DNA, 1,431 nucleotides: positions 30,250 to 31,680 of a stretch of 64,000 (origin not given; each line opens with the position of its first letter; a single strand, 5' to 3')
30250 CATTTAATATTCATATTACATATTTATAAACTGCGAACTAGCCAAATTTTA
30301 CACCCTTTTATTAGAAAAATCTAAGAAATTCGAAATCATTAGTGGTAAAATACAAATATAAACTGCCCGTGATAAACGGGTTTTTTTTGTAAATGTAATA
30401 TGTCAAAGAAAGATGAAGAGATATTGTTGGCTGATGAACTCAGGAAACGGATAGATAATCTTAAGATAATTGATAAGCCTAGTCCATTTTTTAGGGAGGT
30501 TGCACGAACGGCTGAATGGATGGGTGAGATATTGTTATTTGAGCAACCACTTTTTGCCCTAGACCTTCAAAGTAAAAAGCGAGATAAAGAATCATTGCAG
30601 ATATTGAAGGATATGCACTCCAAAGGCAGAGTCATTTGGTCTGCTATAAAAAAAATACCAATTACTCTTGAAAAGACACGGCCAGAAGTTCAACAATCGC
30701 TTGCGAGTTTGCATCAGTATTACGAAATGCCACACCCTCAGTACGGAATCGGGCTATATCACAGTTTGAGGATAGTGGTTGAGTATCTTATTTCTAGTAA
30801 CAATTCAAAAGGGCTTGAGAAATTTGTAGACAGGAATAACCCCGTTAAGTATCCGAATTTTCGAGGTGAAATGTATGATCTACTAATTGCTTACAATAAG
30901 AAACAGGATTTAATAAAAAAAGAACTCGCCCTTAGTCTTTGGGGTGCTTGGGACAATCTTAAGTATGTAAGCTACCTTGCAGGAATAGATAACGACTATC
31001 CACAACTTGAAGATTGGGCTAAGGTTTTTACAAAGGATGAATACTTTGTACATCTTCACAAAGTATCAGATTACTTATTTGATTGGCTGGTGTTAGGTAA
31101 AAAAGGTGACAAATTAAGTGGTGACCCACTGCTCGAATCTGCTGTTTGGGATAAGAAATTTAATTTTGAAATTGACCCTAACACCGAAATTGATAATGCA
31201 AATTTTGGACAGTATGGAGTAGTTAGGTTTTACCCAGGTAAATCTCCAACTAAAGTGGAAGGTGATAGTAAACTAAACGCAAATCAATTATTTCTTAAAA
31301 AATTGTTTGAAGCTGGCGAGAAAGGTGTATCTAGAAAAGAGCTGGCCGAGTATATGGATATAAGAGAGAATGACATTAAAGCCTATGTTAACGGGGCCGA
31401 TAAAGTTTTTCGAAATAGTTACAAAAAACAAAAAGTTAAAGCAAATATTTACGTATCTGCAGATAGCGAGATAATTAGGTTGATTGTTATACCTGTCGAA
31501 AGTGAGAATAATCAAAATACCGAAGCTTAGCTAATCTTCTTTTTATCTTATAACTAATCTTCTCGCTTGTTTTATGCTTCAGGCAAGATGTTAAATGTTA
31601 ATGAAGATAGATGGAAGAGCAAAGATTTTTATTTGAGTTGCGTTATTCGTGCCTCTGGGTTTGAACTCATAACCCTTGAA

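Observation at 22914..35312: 12.3-kb integrative element inserted into codons 6-7 of ychF; att sites reconstructable by eye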

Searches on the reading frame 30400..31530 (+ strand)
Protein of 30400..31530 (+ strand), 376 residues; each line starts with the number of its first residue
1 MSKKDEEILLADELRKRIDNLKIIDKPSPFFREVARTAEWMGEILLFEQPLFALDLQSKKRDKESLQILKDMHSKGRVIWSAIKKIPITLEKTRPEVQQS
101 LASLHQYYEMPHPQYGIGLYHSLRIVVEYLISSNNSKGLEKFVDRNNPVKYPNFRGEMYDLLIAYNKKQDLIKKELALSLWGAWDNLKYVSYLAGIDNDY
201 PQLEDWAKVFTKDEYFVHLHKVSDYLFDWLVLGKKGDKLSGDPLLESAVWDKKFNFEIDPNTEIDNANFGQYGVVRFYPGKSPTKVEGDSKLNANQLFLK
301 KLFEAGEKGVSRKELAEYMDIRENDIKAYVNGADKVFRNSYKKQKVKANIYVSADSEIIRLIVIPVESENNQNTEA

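Call 11: search_protein_families(library=pfam, proteins=[window:30400-31530:+], max_evalue=0.01)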
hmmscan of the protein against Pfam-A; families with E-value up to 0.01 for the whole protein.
window:30400-31530:+ (376 aa): 1 family
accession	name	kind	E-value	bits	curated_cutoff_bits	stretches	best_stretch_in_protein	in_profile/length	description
PF02536.19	mTERF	-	0.003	17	23.1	1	28-105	109-189/314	mTERF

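Call 23: search_protein_families(library=phrogs, proteins=[window:30400-31530:+], max_evalue=0.01)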
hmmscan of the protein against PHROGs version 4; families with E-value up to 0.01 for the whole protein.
window:30400-31530:+ (376 aa): 0 families

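Call 54: search_protein_families(library=pfam, proteins=[window:30400-31530:+], max_evalue=5)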
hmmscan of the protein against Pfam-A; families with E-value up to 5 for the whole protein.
window:30400-31530:+ (376 aa): 1 family
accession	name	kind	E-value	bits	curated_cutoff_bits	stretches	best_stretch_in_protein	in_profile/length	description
PF02536.19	mTERF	-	0.003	17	23.1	1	28-105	109-189/314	mTERF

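Call 55: search_protein_families(library=padloc, proteins=[window:30400-31530:+], max_evalue=0.01)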
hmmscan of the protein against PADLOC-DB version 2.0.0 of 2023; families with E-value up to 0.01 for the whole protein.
window:30400-31530:+ (376 aa): 0 families
